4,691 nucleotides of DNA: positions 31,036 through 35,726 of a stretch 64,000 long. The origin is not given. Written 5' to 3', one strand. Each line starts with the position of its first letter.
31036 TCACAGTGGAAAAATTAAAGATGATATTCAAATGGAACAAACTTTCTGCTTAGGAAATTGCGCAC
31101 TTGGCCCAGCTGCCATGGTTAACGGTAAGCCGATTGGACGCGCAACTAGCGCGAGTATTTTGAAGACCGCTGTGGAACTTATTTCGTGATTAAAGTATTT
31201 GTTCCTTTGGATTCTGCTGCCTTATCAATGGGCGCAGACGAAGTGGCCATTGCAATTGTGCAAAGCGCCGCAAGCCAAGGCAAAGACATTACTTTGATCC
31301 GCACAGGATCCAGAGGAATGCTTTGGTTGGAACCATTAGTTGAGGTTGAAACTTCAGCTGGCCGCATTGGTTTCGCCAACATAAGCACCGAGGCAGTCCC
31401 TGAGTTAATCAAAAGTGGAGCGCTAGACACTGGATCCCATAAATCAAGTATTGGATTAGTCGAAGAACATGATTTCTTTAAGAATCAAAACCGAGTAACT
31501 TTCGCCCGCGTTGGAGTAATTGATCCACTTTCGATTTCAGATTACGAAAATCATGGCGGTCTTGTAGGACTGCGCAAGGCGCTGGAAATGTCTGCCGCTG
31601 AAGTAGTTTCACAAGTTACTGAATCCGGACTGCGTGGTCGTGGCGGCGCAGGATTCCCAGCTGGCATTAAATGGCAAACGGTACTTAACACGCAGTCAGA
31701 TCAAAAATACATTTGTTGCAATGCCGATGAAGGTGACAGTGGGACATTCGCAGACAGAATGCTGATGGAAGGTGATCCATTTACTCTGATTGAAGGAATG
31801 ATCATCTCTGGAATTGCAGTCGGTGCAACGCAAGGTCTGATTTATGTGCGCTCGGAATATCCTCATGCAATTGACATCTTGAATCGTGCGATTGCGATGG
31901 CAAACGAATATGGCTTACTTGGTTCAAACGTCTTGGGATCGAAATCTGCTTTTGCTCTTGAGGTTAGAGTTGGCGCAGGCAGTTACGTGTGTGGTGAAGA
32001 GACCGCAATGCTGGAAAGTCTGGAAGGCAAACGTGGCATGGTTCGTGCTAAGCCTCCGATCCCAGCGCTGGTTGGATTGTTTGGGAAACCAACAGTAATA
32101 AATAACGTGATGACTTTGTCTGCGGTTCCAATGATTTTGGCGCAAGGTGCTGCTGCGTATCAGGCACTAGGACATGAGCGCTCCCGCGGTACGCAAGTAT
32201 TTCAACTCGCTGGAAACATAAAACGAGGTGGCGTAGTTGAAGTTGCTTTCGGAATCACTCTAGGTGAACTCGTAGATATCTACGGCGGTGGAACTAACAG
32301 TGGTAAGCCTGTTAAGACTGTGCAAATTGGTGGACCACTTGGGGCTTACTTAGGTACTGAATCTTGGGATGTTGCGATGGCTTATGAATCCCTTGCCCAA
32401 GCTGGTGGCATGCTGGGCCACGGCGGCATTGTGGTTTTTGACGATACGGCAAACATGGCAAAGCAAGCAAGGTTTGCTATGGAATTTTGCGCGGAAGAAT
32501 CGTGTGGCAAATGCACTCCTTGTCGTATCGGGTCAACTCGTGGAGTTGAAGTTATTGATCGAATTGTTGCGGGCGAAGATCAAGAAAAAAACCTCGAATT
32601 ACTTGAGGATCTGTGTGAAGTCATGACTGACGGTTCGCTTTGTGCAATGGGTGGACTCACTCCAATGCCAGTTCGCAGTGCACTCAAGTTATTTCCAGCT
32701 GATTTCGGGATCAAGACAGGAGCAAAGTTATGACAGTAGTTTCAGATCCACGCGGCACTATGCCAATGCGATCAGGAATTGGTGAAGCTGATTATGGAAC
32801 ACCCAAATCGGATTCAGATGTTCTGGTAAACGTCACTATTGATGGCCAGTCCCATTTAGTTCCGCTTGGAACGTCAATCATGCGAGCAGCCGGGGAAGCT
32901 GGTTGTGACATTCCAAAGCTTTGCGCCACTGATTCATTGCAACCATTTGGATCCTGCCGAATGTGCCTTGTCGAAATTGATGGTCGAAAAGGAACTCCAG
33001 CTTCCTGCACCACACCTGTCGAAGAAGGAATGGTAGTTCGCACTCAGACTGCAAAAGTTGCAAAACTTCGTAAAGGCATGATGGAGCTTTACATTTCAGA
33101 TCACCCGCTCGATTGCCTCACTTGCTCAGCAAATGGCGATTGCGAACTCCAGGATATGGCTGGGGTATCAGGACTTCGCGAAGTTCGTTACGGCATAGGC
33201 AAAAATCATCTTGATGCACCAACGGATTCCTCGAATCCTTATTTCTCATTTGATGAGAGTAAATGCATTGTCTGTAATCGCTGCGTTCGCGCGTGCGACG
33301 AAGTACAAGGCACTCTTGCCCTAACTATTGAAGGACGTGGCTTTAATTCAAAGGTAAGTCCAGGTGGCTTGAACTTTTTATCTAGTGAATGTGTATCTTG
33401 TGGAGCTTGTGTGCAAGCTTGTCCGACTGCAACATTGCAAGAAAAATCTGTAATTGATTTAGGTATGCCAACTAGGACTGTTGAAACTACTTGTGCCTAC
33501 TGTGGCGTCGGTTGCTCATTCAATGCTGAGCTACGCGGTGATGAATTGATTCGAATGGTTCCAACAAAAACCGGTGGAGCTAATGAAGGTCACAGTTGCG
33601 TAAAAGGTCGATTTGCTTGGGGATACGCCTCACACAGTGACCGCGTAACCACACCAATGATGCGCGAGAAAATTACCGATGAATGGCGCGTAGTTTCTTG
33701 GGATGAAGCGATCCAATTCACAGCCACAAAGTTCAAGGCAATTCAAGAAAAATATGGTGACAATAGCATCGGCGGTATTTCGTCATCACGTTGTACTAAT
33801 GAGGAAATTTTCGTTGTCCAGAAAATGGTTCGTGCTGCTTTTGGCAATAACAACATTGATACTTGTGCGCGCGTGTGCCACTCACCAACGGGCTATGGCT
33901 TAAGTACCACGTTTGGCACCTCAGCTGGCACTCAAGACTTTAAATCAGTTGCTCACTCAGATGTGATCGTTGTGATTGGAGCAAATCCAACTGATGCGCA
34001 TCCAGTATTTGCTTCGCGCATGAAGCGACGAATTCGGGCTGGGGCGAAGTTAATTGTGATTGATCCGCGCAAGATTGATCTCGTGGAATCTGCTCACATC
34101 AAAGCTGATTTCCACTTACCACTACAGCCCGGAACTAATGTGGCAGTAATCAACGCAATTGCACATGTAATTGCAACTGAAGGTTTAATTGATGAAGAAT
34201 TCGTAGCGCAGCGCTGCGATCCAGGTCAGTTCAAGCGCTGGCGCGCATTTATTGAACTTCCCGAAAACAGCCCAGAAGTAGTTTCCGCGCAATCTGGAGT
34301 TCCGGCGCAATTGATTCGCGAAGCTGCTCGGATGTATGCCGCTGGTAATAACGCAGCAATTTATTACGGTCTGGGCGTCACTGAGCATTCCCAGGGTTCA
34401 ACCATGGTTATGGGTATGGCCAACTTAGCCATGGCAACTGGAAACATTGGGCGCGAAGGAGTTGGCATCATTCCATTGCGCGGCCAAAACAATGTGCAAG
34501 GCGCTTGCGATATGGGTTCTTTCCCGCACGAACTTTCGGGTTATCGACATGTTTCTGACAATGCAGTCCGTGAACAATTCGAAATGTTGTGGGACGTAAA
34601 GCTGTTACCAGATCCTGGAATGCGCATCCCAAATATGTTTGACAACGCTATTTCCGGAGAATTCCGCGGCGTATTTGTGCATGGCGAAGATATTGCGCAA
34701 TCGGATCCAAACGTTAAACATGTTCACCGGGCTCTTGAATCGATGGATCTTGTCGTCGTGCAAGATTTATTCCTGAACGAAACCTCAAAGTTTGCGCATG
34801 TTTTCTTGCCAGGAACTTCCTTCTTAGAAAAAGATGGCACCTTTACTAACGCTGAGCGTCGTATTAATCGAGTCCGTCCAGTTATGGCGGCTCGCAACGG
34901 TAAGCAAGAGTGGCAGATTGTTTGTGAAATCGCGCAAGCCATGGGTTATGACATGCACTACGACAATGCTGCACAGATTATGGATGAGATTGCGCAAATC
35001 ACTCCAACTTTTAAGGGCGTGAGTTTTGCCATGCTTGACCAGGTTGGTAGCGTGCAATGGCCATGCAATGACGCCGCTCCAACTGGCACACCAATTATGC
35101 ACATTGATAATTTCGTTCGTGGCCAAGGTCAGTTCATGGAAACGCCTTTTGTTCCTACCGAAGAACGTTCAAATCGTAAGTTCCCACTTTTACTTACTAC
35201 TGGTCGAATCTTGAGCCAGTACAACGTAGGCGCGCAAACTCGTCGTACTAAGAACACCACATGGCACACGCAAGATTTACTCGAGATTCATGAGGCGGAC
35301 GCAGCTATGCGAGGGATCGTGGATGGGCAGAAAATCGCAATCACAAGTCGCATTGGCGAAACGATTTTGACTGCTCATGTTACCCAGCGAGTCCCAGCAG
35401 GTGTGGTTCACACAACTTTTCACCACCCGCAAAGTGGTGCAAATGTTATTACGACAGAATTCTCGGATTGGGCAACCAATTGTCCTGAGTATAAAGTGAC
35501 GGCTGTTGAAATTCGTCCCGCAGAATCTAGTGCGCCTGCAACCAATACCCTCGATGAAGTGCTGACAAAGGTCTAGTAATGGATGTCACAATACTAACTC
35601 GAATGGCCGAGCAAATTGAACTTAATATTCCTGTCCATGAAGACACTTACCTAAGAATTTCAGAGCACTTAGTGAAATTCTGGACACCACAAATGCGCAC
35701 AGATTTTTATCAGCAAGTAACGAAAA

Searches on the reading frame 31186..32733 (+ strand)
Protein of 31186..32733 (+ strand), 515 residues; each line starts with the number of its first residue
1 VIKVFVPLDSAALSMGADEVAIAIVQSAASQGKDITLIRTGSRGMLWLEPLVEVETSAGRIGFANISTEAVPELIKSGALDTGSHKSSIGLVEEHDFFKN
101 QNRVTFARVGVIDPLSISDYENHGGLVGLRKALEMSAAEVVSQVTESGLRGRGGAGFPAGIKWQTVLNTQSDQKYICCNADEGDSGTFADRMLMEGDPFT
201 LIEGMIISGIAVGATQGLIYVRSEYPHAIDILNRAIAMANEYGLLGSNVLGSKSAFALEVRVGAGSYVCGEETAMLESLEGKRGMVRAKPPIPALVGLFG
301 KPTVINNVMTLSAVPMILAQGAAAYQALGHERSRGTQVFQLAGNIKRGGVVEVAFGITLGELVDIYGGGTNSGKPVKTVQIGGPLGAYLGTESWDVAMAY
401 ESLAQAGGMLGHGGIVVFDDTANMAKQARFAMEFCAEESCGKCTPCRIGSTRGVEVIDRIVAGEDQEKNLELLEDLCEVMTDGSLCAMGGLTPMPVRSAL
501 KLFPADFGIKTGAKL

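Call 3: search_protein_families(library=pfam, proteins=[window:31186-32733:+])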
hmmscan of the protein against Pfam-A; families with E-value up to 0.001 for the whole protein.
window:31186-32733:+ (515 aa): 2 families
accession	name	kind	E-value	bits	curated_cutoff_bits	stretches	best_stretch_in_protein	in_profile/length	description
PF01512.22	Complex1_51K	-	4.4e-44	150.4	31.2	1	144-315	1-149/150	Nuo51 FMN-binding domain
PF10589.14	NADH_4Fe-4S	-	3e-29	101.2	23.5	1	427-507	2-82/85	NADH-ubiquinone oxidoreductase-F iron-sulfur binding region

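Call 4: search_protein_families(library=ncbifam, proteins=[window:31186-32733:+])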
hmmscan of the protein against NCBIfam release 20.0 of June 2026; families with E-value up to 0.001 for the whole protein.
window:31186-32733:+ (515 aa): 6 families
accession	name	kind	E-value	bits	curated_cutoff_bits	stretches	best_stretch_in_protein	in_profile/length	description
TIGR01959.1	nuoF_fam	equivalog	6.9e-135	449.6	558.65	1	113-507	10-406/410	NADH-quinone oxidoreductase subunit NuoF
NF008436.0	PRK11278.1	equivalog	1e-107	360.8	749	1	113-508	23-423/448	NADH-quinone oxidoreductase subunit NuoF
NF010120.0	PRK13596.1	equivalog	1.9e-100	336.4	389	1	107-503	10-409/433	NADH-quinone oxidoreductase subunit NuoF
NF003454.1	PRK05035.1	equivalog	1.6e-11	43.4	345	1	133-386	119-334/556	electron transport complex subunit RsxC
TIGR01945.1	rnfC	subfamily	4.2e-10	38.7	245.95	1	130-385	114-330/435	RnfABCDGE type electron transport complex subunit C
TIGR04481.1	PR_assoc_PrdC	equivalog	2.3e-08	33.3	490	1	137-239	73-171/425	proline reductase-associated electron transfer protein PrdC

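Call 58: search_solved_structures(query=window:31186-32730:+, max_evalue=1e-20)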
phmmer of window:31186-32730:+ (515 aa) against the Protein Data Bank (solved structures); distinct sequences matched with E-value up to 1e-20: 61 (the best 60 are shown).
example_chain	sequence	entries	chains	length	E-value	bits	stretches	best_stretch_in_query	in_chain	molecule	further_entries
6vw7_B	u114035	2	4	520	2.2e-217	725.7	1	3-511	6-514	NAD-dependent formate dehydrogenase beta subunit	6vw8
9wxb_C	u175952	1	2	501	1.8e-194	650.1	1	3-509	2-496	Formate dehydrogenase beta subunit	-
6tg9_B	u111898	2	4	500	7.9e-194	648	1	3-508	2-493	Formate dehydrogenase subunit beta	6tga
9bov_B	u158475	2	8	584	4e-137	461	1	3-506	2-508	NADH dehydrogenase (Quinone)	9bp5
9n5u_B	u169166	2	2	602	1.1e-135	456.2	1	4-506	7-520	NfnB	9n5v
8oh5_B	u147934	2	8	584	4.7e-134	450.9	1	3-507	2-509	NAD-reducing hydrogenase subunit HoxF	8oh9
7q4v_B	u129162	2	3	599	1.8e-126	425.9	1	34-507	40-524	Iron hydrogenase HydB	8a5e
7t2r_B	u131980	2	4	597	8.2e-126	423.7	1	12-506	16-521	NiFe hydrogenase subunit B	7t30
8a6t_B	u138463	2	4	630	1e-121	410.2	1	92-507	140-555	Electron bifurcating hydrogenase subunit HydB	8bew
7p5h_B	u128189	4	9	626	9e-121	407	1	34-507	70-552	Fe-hydrogenase, subunit beta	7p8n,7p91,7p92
7q4w_B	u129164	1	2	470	3.1e-117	395.4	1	117-507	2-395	Iron hydrogenase HydB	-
9mqx_B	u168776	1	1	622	1.3e-112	380.2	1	10-507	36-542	NADH:ubiquinone oxidoreductase, NADH-binding (51 kD) subunit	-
7p64_F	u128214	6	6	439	1.9e-97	330.1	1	113-508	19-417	NADH-quinone oxidoreductase subunit F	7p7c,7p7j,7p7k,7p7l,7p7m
7p61_F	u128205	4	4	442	1.9e-97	330.1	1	113-508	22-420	NADH-quinone oxidoreductase subunit F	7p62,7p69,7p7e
7awt_F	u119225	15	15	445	2e-97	330.1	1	113-508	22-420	NADH-quinone oxidoreductase subunit F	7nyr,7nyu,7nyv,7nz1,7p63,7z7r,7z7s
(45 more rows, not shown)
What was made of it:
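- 31186..32733 (+): fdsB: NuoF-like FMN/NAD subunit; 726 bits over its full length to C. necator FdsB (6VW7). calls 3, 4, 58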

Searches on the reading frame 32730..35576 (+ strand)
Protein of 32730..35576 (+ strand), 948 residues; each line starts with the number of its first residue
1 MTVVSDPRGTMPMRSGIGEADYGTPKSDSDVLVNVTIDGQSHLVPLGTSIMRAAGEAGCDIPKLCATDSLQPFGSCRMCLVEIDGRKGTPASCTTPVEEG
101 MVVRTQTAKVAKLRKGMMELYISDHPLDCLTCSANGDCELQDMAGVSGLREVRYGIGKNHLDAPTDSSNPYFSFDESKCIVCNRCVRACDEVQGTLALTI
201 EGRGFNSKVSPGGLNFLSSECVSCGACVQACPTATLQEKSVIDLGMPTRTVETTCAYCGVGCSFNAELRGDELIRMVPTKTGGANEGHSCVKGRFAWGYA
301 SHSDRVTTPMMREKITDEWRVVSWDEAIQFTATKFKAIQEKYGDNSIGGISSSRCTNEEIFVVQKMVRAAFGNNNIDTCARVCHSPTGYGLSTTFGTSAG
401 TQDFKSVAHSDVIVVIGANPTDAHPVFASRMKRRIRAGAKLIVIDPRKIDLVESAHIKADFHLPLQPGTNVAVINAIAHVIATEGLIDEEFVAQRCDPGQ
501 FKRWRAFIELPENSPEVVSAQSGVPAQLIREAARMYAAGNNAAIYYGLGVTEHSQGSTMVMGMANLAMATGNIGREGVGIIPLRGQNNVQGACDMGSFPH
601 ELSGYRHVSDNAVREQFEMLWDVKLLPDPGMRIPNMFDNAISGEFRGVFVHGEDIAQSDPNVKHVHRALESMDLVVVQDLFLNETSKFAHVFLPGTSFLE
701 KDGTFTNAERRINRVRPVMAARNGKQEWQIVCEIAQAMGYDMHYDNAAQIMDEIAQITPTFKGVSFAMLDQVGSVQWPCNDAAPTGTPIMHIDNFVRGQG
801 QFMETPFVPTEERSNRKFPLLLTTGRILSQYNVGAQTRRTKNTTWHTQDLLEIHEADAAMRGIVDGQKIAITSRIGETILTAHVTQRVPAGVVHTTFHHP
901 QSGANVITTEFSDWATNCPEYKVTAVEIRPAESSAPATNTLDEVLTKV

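Call 3: search_protein_families(library=pfam, proteins=[window:32730-35576:+])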
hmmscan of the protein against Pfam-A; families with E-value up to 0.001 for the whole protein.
window:32730-35576:+ (948 aa): 13 families
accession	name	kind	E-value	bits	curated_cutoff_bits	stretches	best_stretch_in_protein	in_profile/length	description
PF00384.28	Molybdopterin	-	2.9e-71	240.8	24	1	305-736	1-352/353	Molybdopterin oxidoreductase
PF01568.27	Molydop_binding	-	7.8e-24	84.3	26.8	1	820-925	1-110/110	Molydopterin dinucleotide binding domain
PF13510.11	Fer2_4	-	2.8e-23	82.2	22.8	1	33-107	4-81/82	2Fe-2S iron-sulfur cluster binding domain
PF10588.14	NADH-G_4Fe-4S_3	-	5.3e-16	58.3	27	1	114-153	1-40/40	NADH-ubiquinone oxidoreductase-G iron-sulfur binding region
PF04879.21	Molybdop_Fe4S4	-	4.3e-15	55.9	22.7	1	249-300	2-53/55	Molybdopterin oxidoreductase Fe4S4 domain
PF12838.12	Fer4_7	-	3.8e-08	34.1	27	1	178-234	1-51/52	4Fe-4S dicluster domain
PF00037.32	Fer4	-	2.8e-06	27.4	21.1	1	219-234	6-21/24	4Fe-4S binding domain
PF22117.2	Fer4_Nqo3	-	6.7e-06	26.6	27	1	170-236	2-66/67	NADH-quinone oxidoreductase subunit 3, ferredoxin-like domain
PF14697.11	Fer4_21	-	1.4e-05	25.6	35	1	175-233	4-53/59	4Fe-4S dicluster domain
PF13237.11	Fer4_10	-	2.1e-05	24.8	25.5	1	174-232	4-53/53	4Fe-4S dicluster domain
PF13187.11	Fer4_9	-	0.00012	22.4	27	1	178-233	1-49/52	4Fe-4S dicluster domain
PF00111.32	Fer2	-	0.0002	21.7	21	1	36-95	2-74/77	2Fe-2S iron-sulfur cluster binding domain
PF13459.11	Fer4_15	-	0.00051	21.1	22.4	0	173-192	2-21/66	4Fe-4S single cluster domain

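Call 4: search_protein_families(library=ncbifam, proteins=[window:32730-35576:+])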
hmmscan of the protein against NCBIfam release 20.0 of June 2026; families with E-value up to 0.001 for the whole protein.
window:32730-35576:+ (948 aa): 45 families (the best 25 are shown)
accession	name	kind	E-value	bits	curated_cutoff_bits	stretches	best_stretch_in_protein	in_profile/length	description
TIGR01591.1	Fdh-alpha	equivalog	7e-270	896.8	666.25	1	253-928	1-672/672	formate dehydrogenase subunit alpha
NF047855.1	AssmNtatRedNasC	equivalog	5.8e-131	438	1100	1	249-929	19-707/708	assimilatory nitrate reductase catalytic subunit NasC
TIGR01973.1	NuoG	equivalog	1.2e-105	354.6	470.05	1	35-731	1-603/606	NADH-quinone oxidoreductase subunit NuoG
NF005895.0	PRK07860.1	equivalog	9.2e-98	328.2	802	1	29-760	14-680/811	NADH-quinone oxidoreductase subunit G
NF041323.1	Nitr_red_NasA_Halo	equivalog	8.7e-80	269.1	1000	1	258-928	3-672/673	assimilatory nitrate reductase NasA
TIGR01701.1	Fdhalpha-like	subfamily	7.8e-74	249.2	582.15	1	303-930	97-743/744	FdhF/YdeP family oxidoreductase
NF010055.0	PRK13532.1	equivalog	1.4e-69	235.3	904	3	244-496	36-291/830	nitrate reductase catalytic subunit NapA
TIGR01706.1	NAPA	equivalog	2.4e-63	214.7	930.55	3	249-496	41-291/830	periplasmic nitrate reductase subunit alpha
NF040763.1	FeFe_hydrog_A6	exception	1.6e-62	211.7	765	1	33-242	1-211/571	NADH-dependent [FeFe] hydrogenase, group A6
TIGR01553.1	formate-DH-alph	equivalog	1.4e-61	208.5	814.2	4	250-494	44-302/1009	formate dehydrogenase-N subunit alpha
NF012032.0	PRK15488.1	equivalog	3.2e-52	177.6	694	1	215-758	7-547/759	thiosulfate reductase PhsA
NF005745.0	PRK07569.1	equivalog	5.5e-52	176.5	333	1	34-240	5-211/238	bidirectional hydrogenase complex protein HoxU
NF041513.1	formate_DH_Act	exception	6.8e-48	163.2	1400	2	248-493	40-292/1067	formate dehydrogenase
TIGR02166.1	dmsA_ynfE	subfamily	1.6e-47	162.1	777.7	2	219-745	10-564/794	DMSO/selenate family reductase complex A subunit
NF006305.0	PRK08493.1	equivalog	3.6e-44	151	591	1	33-489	2-450/819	NADH-quinone oxidoreductase subunit G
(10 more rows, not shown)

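Call 59: search_solved_structures(query=window:32730-35573:+, max_evalue=1e-50)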
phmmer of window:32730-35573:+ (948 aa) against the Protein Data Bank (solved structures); distinct sequences matched with E-value up to 1e-50: 40.
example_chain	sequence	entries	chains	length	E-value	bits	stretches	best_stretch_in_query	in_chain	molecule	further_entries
9wxb_B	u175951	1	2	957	0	1398.9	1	21-933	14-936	Formate dehydrogenase alpha subunit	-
6tg9_A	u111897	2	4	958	0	1385.5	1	20-934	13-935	Formate dehydrogenase subunit alpha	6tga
7e5z_A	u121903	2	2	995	2.2e-173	581.6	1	33-936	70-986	Formate dehydrogenase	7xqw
7vw6_A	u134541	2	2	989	2.6e-173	581.4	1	33-935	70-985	Formate dehydrogenase | Tungsten-containing formate dehydrogenase alpha subunit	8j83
8rqz_C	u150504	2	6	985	5.6e-170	570.3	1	250-928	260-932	Probable oxidoreductase YjgC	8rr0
9gzq_A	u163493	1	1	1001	5.8e-170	570.3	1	250-928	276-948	Probable oxidoreductase YjgC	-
9t1s_L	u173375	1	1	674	1.3e-157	529.4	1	251-928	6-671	formate dehydrogenase (coenzyme F420)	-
7qv7_S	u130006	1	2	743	2.4e-155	521.9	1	250-801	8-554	Hydrogen dependent carbon dioxide reductase subunit FdhF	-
1aa6_A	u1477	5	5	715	8.5e-148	496.9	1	250-937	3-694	FORMATE DEHYDROGENASE H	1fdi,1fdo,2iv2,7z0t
7bkb_D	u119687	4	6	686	2.9e-141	475.3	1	250-929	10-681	Formate dehydrogenase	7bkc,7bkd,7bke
8oh5_C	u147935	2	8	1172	3.2e-82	279.9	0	167-430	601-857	Formate dehydrogenase-O, major subunit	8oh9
9bov_A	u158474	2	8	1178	2.5e-76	260.4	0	167-597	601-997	Molybdopterin oxidoreductase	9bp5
2jim_A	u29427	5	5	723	3.9e-72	246.5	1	247-931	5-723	PERIPLASMIC NITRATE REDUCTASE | PROTEIN (PERIPLASMIC NITRATE REDUCTASE)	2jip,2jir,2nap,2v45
2jio_A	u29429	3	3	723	5.2e-72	246.1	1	247-931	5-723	PERIPLASMIC NITRATE REDUCTASE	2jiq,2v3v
8e9g_G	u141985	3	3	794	2.9e-68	233.7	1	31-446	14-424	NADH-quinone oxidoreductase subunit G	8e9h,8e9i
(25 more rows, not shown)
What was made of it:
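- On NAD-dependent formate dehydrogenase FdsGBA: FdsG: best model is FDH gamma, below its cut-off (calls 4, 58, 59).
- Closest known: NAD-dependent formate dehydrogenase FdsGBA. Same: FdsB and FdsA align over their full length with very high scores (calls 58, 59).
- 32730..35576 (+): fdsA: Mo-bisPGD catalytic subunit; about 1390 bits to R. capsulatus FdsA (6TG9/6TGA); TIGR01591 scores 897 against a cut-off of 666. calls 3, 4, 59
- On 'X type' MetFV-NuoEFG (speculative class): The NuoG-like subunit is a complete FDH alpha subunit (calls 4, 59).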
